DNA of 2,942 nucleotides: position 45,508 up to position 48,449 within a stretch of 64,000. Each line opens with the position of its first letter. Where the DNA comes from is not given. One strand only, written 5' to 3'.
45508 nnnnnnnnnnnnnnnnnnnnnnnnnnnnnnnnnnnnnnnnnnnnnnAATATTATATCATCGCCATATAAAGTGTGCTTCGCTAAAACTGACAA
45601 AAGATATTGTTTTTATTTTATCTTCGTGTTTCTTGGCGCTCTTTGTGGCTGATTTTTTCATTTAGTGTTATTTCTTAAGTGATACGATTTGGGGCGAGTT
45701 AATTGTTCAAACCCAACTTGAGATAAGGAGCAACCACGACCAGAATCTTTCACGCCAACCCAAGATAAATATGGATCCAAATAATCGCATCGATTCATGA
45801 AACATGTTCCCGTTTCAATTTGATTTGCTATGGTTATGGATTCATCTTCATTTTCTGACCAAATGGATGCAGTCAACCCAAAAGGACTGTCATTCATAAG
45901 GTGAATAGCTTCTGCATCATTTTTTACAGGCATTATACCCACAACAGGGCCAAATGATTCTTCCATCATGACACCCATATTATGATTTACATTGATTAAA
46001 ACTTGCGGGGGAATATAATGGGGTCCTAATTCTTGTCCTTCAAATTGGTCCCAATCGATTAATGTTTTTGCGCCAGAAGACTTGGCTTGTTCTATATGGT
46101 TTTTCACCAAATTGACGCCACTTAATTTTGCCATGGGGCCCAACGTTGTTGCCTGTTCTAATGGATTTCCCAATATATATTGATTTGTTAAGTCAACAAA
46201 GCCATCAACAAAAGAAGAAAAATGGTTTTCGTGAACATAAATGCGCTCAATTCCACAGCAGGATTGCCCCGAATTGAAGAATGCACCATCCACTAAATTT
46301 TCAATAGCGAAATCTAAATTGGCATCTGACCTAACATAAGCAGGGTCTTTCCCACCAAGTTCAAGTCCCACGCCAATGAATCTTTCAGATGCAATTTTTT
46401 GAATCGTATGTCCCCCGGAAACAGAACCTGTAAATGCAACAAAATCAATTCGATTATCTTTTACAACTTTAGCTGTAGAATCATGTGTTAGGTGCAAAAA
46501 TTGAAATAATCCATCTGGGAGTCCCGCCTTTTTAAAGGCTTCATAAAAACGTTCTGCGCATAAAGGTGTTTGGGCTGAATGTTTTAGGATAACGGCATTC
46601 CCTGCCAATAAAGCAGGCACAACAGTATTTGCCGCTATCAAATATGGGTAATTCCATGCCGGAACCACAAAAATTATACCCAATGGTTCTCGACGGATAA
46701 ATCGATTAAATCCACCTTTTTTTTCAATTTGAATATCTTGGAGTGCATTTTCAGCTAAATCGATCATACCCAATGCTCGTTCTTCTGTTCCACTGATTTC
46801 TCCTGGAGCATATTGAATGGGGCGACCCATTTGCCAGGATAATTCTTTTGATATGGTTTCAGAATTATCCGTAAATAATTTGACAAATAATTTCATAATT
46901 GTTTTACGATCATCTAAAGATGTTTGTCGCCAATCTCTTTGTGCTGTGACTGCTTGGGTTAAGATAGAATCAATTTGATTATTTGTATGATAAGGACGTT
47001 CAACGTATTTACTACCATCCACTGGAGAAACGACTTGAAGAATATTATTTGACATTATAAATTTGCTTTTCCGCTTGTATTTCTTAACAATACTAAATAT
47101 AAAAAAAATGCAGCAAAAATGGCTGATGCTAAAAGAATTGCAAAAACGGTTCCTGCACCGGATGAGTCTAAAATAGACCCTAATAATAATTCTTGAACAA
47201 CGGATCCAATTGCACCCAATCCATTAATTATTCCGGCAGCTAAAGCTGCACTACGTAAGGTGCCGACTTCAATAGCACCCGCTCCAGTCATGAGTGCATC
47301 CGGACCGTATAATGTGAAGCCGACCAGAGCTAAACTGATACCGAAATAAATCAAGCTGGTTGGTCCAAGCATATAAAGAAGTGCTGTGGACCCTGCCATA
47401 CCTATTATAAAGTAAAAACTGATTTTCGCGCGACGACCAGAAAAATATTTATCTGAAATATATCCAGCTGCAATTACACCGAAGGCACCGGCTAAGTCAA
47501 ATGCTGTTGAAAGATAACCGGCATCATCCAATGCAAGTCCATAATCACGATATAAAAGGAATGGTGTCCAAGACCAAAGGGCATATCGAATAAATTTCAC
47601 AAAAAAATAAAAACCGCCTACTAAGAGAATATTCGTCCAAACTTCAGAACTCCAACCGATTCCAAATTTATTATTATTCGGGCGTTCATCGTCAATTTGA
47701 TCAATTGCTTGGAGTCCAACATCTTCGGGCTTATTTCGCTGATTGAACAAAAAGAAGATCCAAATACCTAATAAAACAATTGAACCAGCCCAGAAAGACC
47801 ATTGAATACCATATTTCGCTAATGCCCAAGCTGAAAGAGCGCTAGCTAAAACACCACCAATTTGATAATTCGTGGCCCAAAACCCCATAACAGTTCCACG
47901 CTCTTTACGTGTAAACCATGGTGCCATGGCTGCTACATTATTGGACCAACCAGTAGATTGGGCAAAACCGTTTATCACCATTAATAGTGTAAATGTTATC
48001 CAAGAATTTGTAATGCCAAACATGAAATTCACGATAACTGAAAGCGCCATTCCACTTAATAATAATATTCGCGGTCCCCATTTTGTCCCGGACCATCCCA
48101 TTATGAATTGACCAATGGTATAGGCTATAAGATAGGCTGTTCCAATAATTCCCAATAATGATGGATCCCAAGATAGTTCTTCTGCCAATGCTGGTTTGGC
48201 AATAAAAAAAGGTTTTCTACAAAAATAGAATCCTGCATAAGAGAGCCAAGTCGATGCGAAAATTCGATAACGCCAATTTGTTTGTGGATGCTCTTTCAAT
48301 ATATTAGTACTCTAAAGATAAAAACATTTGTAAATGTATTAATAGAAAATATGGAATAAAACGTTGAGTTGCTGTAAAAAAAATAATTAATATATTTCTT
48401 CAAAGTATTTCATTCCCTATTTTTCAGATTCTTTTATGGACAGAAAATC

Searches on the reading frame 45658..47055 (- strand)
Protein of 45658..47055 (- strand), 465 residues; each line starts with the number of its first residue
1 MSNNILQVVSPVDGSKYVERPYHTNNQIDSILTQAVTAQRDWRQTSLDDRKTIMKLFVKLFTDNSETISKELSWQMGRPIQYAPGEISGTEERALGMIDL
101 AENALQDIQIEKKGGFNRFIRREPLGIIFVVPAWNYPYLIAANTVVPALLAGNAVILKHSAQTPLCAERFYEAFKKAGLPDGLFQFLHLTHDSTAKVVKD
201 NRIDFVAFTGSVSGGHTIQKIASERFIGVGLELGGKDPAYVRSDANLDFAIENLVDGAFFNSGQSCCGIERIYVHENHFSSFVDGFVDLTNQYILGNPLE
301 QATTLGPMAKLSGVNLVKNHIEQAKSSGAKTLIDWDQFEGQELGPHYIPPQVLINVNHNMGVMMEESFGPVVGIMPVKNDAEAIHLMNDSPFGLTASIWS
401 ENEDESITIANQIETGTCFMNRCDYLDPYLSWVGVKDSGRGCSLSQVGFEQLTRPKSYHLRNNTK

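Call 21: search_protein_families(library=pfam, proteins=[window:45658-47055:-], max_evalue=0.001)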
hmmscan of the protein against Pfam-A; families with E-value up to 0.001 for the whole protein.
window:45658-47055:- (465 aa): 2 families
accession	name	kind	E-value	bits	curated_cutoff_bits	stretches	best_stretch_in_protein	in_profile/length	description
PF00171.27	Aldedh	-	1.5e-117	393.4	23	1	6-457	9-460/461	Aldehyde dehydrogenase family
PF05893.19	LuxC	-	2.4e-06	27.1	21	1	27-277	5-243/401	Acyl-CoA reductase (LuxC)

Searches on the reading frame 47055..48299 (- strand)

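Call 21: search_protein_families(library=pfam, proteins=[window:47055-48299:-], max_evalue=0.001)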
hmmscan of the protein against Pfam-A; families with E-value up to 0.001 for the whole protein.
window:47055-48299:- (414 aa): 2 families
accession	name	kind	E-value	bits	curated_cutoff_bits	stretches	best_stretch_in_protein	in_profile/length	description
PF07690.21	MFS_1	-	2.4e-43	148.8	33.4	1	18-368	2-345/347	Major Facilitator Superfamily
PF00083.30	Sugar_tr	-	0.00093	18.6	22.3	1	47-184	46-187/452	Sugar (and other) transporter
